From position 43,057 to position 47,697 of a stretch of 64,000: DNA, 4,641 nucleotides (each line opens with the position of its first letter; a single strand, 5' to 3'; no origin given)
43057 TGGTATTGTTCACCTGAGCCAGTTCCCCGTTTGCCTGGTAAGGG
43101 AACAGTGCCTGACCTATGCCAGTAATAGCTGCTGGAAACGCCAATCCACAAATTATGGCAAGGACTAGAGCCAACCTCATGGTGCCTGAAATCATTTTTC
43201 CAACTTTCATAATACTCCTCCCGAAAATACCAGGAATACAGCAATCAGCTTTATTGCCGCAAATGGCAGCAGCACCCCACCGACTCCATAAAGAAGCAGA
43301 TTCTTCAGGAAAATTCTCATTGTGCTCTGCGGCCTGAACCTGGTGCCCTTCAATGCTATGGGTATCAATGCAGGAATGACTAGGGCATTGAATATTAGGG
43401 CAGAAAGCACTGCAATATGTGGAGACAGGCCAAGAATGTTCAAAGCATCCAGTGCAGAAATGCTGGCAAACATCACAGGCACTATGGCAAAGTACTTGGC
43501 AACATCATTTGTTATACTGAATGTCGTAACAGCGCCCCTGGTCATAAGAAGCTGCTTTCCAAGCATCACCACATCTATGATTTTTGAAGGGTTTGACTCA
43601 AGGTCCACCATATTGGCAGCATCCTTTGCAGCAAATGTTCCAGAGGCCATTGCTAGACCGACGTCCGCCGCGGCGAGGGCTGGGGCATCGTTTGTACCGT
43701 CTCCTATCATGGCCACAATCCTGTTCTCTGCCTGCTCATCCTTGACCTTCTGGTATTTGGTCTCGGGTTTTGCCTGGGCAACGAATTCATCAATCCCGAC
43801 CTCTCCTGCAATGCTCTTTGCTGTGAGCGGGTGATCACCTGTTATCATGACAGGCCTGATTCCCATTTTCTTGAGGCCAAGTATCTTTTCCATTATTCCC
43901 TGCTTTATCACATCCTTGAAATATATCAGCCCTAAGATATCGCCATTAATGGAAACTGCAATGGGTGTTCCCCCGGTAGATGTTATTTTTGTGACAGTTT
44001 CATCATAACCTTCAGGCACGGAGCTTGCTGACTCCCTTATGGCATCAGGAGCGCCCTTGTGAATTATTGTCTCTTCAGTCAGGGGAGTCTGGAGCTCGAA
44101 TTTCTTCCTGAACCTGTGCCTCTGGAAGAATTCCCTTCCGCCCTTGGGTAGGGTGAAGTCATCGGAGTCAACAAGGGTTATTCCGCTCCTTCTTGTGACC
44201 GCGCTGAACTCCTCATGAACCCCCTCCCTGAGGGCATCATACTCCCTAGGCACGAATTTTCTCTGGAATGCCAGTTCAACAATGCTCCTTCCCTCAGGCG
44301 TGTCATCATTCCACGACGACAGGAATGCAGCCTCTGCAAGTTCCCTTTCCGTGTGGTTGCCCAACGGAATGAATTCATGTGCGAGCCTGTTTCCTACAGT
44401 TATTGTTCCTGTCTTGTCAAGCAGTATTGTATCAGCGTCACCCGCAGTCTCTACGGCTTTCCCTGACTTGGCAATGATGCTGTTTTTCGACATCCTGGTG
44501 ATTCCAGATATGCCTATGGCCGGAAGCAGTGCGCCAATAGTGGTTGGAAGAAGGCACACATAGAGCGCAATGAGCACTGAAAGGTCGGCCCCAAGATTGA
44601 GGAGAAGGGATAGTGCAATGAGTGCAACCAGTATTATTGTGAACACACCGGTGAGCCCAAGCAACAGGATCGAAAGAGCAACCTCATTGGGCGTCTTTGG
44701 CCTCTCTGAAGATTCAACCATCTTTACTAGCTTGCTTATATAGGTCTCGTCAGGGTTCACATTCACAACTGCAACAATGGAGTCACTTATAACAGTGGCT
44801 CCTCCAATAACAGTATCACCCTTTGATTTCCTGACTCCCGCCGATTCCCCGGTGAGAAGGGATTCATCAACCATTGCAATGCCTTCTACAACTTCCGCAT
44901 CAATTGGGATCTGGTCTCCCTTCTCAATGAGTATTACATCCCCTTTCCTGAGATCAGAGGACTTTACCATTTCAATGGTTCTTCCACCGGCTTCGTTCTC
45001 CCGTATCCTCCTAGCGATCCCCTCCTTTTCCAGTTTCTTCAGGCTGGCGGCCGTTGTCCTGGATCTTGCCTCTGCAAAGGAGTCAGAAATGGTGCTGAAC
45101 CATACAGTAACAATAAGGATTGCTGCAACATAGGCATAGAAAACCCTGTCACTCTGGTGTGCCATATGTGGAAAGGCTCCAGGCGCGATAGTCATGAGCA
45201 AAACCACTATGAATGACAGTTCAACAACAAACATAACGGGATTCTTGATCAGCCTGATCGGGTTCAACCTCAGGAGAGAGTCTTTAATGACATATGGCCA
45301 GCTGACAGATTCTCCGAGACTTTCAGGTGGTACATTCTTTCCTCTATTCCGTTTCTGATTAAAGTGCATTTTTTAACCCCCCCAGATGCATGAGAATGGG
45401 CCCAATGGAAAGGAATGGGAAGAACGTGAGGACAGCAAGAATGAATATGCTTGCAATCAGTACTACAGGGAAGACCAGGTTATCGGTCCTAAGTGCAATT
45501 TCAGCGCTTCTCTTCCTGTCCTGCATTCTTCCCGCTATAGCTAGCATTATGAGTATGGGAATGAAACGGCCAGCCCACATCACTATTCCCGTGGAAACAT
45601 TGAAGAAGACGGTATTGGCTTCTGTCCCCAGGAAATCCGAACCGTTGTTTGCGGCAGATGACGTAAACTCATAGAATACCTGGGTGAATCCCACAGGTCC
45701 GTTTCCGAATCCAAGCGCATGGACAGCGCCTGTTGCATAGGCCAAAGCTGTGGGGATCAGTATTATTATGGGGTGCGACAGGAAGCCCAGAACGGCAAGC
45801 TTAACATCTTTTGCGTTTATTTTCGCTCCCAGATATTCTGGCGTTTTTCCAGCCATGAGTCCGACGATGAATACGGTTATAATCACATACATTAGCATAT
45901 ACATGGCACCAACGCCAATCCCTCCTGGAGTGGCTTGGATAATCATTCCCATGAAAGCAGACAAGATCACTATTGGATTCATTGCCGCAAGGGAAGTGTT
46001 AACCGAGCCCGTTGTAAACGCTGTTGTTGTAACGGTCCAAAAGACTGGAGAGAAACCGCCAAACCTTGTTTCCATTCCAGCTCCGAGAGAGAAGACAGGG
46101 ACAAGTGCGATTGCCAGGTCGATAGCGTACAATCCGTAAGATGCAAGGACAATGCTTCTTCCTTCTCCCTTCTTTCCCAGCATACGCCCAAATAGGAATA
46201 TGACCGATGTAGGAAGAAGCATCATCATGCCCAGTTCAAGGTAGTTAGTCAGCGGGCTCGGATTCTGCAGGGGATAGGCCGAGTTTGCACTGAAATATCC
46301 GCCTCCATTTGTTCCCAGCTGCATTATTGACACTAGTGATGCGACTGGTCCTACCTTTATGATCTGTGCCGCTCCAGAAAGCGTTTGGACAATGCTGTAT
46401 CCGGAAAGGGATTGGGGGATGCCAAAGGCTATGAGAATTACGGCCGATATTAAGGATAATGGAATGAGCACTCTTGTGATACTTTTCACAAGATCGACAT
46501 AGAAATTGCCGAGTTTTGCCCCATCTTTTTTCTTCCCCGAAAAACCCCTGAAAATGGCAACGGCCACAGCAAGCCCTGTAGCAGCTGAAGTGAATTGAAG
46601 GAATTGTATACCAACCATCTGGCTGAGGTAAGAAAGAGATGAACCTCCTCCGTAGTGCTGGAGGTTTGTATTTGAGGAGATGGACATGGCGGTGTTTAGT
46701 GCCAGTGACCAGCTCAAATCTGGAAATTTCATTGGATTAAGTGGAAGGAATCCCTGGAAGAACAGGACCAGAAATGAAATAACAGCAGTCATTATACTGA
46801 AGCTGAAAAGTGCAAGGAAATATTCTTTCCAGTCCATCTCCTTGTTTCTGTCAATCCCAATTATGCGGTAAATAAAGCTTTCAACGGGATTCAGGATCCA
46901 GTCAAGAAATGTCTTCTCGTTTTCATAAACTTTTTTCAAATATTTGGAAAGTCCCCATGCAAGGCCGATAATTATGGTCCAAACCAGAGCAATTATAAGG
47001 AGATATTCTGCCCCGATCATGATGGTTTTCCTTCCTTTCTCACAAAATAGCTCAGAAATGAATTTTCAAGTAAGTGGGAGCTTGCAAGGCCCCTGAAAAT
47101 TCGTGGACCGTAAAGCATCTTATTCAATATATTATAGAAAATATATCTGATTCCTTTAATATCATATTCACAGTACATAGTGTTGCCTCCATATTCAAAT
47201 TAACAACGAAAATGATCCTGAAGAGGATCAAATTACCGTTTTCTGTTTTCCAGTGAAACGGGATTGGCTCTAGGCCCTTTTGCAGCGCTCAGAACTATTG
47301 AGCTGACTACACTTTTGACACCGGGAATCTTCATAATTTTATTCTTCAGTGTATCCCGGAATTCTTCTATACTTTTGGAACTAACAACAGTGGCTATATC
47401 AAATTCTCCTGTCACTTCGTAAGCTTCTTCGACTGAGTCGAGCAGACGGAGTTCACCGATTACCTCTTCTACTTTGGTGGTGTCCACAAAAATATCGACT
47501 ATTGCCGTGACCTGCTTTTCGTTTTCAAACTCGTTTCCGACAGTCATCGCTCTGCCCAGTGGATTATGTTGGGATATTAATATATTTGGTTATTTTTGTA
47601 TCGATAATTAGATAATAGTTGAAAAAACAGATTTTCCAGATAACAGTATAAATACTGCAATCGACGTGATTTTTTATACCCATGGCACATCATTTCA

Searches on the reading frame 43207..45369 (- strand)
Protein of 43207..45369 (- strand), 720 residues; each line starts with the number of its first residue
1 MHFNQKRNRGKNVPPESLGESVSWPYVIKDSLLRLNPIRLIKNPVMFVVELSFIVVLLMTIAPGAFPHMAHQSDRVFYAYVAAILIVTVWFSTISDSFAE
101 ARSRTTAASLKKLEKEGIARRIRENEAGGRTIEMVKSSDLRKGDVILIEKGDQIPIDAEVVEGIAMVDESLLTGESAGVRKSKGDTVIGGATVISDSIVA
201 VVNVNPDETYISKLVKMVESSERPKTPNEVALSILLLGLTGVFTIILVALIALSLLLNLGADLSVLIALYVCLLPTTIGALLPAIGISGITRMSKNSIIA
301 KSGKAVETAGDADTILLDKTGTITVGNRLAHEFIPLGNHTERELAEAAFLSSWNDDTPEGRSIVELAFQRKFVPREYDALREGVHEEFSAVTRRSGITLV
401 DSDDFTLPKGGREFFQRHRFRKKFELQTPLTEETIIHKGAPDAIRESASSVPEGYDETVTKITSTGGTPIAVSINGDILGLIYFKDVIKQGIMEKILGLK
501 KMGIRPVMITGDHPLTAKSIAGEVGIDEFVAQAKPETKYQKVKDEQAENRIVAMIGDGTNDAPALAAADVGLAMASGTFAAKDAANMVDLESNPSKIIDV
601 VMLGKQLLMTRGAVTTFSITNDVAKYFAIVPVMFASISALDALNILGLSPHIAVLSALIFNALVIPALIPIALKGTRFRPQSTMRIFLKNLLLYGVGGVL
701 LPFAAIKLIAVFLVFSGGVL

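Call 8: search_protein_families(library=pfam, proteins=[window:43207-45369:-], max_evalue=0.001)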
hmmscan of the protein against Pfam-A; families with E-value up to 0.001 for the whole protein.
window:43207-45369:- (720 aa): 3 families
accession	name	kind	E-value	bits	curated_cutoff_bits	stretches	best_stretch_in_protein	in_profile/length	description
PF00122.25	E1-E2_ATPase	-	3.1e-35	121.8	28.1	1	120-296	8-181/181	E1-E2 ATPase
PF00702.32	Hydrolase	-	8.7e-24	85.4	26.4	1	313-569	2-191/191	haloacid dehalogenase-like hydrolase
PF08282.18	Hydrolase_3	-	2.5e-05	24.6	20.9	1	548-588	202-242/255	haloacid dehalogenase-like hydrolase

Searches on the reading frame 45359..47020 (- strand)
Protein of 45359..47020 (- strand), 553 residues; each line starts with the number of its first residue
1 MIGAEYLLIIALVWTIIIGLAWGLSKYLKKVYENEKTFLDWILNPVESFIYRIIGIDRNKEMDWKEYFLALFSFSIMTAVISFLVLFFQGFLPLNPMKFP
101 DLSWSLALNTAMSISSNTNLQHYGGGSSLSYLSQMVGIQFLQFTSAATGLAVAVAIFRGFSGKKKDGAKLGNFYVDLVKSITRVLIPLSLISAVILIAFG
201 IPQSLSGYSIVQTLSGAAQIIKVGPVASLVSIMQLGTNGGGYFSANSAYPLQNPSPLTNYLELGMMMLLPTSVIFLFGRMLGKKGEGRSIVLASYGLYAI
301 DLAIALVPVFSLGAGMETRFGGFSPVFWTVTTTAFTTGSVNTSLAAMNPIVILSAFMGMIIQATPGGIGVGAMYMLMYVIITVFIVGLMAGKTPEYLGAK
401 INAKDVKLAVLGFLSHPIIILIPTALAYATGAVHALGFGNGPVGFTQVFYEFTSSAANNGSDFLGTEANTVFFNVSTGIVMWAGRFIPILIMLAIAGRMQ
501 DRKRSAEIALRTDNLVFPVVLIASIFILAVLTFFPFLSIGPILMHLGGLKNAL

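Call 8: search_protein_families(library=pfam, proteins=[window:45359-47020:-], max_evalue=0.001)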
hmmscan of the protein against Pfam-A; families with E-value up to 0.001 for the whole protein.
window:45359-47020:- (553 aa): 1 family
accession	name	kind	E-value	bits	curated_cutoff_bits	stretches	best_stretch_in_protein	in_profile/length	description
PF03814.21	KdpA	-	2.2e-187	624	22.6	1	12-546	2-548/548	Potassium-transporting ATPase A subunit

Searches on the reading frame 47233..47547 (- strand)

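Call 8: search_protein_families(library=pfam, proteins=[window:47233-47547:-], max_evalue=0.001)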
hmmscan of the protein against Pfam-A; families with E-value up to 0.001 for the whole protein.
window:47233-47547:- (104 aa): 2 families
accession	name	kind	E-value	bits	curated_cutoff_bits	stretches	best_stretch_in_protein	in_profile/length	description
PF01037.27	AsnC_trans_reg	-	5.2e-16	58.8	25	1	18-87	2-72/73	Lrp/AsnC ligand binding domain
PF22482.2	AsnC_trans_reg_3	-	3e-05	24.5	24.4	1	25-91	23-88/95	PF0864 C-terminal dimeric alpha+beta barrel domain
